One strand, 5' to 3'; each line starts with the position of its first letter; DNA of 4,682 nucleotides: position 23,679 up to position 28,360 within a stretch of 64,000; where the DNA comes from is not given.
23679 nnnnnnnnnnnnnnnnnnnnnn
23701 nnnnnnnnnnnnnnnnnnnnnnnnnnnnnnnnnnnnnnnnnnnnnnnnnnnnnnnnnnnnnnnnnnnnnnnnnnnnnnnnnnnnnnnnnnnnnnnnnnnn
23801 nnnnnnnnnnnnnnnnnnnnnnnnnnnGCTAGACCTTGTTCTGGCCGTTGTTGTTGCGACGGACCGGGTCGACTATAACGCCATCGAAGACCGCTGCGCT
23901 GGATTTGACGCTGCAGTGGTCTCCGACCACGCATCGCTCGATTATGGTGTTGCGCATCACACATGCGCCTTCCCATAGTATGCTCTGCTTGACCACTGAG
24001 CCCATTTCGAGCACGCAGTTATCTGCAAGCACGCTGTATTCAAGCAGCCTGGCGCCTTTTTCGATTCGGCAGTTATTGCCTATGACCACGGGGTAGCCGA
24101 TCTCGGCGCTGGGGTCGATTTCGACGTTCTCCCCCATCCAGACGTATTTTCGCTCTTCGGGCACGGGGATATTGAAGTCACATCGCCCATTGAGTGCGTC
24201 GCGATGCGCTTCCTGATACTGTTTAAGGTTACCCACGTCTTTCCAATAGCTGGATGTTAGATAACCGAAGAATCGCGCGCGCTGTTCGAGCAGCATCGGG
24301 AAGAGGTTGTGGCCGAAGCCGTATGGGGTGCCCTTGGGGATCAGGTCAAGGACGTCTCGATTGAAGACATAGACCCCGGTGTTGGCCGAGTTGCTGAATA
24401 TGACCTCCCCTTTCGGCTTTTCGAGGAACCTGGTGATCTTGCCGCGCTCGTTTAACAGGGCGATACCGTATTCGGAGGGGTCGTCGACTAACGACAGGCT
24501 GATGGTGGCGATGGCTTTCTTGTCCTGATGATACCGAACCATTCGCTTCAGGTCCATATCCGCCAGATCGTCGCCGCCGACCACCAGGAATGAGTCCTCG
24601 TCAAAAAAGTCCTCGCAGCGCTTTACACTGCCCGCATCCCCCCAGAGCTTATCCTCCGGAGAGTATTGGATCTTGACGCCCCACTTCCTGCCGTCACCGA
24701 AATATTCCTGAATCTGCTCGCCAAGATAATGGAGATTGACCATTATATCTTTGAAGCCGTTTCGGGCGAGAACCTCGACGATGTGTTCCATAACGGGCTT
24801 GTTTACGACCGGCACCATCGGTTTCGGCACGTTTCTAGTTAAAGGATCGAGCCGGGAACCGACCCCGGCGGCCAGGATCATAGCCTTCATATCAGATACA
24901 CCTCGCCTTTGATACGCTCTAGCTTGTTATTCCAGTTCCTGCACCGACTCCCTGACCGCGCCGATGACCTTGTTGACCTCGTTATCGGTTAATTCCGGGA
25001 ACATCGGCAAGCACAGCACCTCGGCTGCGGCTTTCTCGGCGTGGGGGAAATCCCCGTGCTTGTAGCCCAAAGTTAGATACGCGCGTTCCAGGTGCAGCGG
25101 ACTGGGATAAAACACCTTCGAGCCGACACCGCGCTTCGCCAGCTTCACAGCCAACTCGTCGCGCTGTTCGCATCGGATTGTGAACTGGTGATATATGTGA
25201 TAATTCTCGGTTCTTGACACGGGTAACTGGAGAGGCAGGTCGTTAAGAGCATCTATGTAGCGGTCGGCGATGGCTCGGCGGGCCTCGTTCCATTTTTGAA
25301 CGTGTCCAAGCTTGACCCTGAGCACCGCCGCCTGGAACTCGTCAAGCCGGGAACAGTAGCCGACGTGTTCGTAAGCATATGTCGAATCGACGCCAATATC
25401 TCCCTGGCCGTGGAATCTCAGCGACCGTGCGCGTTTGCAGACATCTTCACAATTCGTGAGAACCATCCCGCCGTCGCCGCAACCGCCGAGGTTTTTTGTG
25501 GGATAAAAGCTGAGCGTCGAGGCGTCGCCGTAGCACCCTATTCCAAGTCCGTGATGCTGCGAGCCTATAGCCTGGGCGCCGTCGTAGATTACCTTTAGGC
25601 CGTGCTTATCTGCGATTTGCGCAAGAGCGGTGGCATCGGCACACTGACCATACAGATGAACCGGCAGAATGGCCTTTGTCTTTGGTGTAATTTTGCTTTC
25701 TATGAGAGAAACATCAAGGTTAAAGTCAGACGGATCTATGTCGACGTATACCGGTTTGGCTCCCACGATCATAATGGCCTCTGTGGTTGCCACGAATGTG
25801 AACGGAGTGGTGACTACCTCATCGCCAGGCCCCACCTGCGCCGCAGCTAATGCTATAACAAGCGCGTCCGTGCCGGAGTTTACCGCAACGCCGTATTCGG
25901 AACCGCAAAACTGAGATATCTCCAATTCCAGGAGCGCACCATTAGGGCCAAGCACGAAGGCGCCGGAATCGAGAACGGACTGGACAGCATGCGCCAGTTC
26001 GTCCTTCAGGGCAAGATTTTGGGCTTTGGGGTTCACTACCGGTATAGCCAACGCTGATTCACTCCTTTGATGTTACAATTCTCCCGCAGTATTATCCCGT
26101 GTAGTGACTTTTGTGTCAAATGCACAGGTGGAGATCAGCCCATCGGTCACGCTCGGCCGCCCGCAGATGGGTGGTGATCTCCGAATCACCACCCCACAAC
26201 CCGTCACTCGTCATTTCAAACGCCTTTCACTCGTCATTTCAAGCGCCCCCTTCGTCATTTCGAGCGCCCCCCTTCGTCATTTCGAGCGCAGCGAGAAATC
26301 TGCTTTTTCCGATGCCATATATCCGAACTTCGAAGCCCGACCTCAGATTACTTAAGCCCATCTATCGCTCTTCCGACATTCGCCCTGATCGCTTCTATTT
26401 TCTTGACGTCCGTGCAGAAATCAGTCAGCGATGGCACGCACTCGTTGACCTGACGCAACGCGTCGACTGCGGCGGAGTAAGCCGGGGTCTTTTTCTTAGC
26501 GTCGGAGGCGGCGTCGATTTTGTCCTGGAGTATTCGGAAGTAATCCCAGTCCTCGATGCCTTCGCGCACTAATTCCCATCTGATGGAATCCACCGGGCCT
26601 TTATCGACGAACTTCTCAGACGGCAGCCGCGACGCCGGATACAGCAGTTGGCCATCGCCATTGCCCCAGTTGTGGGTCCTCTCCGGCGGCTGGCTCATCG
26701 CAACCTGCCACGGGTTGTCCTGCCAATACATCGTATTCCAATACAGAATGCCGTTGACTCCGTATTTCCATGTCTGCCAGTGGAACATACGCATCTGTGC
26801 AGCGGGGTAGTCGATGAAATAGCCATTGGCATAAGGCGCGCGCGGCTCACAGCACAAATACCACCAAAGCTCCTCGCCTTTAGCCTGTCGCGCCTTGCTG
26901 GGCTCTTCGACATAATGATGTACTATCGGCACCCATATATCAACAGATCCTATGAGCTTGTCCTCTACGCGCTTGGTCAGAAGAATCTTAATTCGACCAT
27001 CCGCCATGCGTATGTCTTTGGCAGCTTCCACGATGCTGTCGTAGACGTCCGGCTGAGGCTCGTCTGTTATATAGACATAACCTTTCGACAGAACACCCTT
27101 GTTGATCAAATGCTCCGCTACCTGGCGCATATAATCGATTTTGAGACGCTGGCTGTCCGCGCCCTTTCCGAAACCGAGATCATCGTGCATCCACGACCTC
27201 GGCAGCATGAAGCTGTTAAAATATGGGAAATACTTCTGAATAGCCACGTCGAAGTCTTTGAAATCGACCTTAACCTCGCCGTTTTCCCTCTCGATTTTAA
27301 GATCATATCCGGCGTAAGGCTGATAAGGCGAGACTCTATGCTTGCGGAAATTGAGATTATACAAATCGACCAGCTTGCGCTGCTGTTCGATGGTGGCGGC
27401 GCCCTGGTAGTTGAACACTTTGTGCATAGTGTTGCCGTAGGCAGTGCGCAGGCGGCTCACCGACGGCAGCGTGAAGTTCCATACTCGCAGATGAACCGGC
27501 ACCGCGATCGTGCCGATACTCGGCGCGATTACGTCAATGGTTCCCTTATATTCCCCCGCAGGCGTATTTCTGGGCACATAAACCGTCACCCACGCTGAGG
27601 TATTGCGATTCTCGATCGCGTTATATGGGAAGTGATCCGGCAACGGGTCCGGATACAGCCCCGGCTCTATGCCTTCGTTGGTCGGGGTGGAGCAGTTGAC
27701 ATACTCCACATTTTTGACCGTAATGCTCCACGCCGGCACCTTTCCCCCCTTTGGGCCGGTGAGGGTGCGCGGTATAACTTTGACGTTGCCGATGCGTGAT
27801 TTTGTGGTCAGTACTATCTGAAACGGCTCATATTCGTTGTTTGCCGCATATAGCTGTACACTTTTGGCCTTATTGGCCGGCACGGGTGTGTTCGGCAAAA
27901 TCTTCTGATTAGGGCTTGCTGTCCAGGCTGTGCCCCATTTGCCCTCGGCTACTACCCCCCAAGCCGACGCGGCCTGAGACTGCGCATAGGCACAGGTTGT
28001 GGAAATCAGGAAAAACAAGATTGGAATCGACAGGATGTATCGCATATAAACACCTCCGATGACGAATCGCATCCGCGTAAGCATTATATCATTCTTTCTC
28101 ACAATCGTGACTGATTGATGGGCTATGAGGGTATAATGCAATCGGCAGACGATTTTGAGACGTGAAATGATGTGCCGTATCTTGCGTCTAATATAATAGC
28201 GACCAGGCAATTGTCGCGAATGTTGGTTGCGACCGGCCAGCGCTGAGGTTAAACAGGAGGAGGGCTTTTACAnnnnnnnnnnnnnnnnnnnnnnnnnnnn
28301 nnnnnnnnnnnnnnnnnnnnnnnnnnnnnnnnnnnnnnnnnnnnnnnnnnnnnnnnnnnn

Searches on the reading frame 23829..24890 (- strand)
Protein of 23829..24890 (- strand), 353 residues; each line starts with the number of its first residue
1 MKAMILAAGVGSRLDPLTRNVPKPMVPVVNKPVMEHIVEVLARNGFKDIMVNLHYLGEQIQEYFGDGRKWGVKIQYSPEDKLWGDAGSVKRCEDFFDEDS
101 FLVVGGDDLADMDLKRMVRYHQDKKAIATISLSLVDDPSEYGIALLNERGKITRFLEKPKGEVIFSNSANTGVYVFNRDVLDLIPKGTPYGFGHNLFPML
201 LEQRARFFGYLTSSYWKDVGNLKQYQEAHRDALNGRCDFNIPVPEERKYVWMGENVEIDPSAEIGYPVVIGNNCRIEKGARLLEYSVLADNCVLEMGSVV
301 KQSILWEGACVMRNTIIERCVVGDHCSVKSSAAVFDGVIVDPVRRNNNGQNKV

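Call 27: search_protein_families(library=pfam, proteins=[window:23829-24890:-], max_evalue=0.001)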
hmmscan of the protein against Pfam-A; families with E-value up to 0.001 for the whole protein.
window:23829-24890:- (353 aa): 6 families
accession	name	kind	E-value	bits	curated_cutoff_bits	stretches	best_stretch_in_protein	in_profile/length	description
PF00483.29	NTP_transferase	-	6.7e-55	186.8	21.2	1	2-233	1-243/245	Nucleotidyl transferase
PF25084.1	LbH_EIF2B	-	2.3e-15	56.9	54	1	247-340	1-93/105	EIF2B subunit epsilon LbH domain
PF00132.30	Hexapep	-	1.3e-11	44.1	27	2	250-282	2-34/36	Bacterial transferase hexapeptide (six repeats)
PF12804.13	NTP_transf_3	-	5.3e-08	33.6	27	1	3-107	1-95/160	MobA-like NTP transferase domain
PF24894.1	Hexapep_GlmU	-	2.3e-06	28.1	23.3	1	270-334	21-83/104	GlmU-like, C-terminal hexapeptide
PF16314.11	DUF4954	-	0.00098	18.3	26.2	0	252-339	176-265/433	Domain of unknown function (DUF4954)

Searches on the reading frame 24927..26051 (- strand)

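Call 27: search_protein_families(library=pfam, proteins=[window:24927-26051:-], max_evalue=0.001)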
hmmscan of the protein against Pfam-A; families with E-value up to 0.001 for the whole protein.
window:24927-26051:- (374 aa): 5 families
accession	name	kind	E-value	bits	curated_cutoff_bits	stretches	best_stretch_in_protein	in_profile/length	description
PF01041.23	DegT_DnrJ_EryC1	-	3.3e-117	392.2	19.8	1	16-367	4-360/360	DegT/DnrJ/EryC1/StrS aminotransferase family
PF01053.26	Cys_Met_Meta_PP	-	1.2e-09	37.7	27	1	36-211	52-225/381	Cys/Met metabolism PLP-dependent enzyme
PF00155.27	Aminotran_1_2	-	8.8e-08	32.1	19.7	1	40-157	46-185/361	Aminotransferase class I and II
PF00266.25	Aminotran_5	-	3.7e-06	26.6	21.5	1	59-166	69-184/371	Aminotransferase class-V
PF01212.27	Beta_elim_lyase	-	0.0001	22.2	27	1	41-160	37-171/288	Beta-eliminating lyase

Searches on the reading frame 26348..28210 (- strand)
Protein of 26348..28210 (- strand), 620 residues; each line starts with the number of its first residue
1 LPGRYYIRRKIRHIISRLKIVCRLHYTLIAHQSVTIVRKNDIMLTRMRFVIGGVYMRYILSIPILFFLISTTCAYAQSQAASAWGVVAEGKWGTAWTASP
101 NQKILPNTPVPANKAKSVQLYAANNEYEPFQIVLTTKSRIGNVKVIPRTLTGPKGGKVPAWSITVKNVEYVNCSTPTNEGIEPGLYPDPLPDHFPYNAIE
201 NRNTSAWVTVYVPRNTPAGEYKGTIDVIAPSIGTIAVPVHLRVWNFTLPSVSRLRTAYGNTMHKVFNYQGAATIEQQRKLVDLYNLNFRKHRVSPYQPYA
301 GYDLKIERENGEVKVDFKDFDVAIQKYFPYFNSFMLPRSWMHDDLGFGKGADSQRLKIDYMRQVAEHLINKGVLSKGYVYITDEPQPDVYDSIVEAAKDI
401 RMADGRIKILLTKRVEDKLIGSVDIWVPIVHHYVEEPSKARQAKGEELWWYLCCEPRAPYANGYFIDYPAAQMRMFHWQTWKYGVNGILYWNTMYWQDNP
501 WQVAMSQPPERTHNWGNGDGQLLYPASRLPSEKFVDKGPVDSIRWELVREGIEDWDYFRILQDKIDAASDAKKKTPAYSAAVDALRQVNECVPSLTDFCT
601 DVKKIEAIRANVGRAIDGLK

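Call 3: search_protein_families(library=pfam, proteins=[window:26348-28210:-], max_evalue=0.1)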
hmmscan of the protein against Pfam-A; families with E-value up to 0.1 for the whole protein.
window:26348-28210:- (620 aa): 3 families
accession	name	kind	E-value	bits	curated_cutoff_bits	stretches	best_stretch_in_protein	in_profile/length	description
PF13320.12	GH123_cat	-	3.2e-28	99.5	23.1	1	359-561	137-324/324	Glycoside hydrolase 123, catalytic domain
PF22680.2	Glyco_hydro_123_N_2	-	5.5e-12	46.2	27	1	112-227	17-140/142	Glycoside hydrolase 123 N-terminal domain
PF19543.5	GH123_N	-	0.00059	18.2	22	1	105-245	180-307/969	Glycoside hydrolase 123, N-terminal domain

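Call 4: search_protein_families(library=ncbifam, proteins=[window:26348-28210:-], max_evalue=0.1)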
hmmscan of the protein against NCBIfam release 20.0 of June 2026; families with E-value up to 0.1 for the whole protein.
window:26348-28210:- (620 aa): 0 families
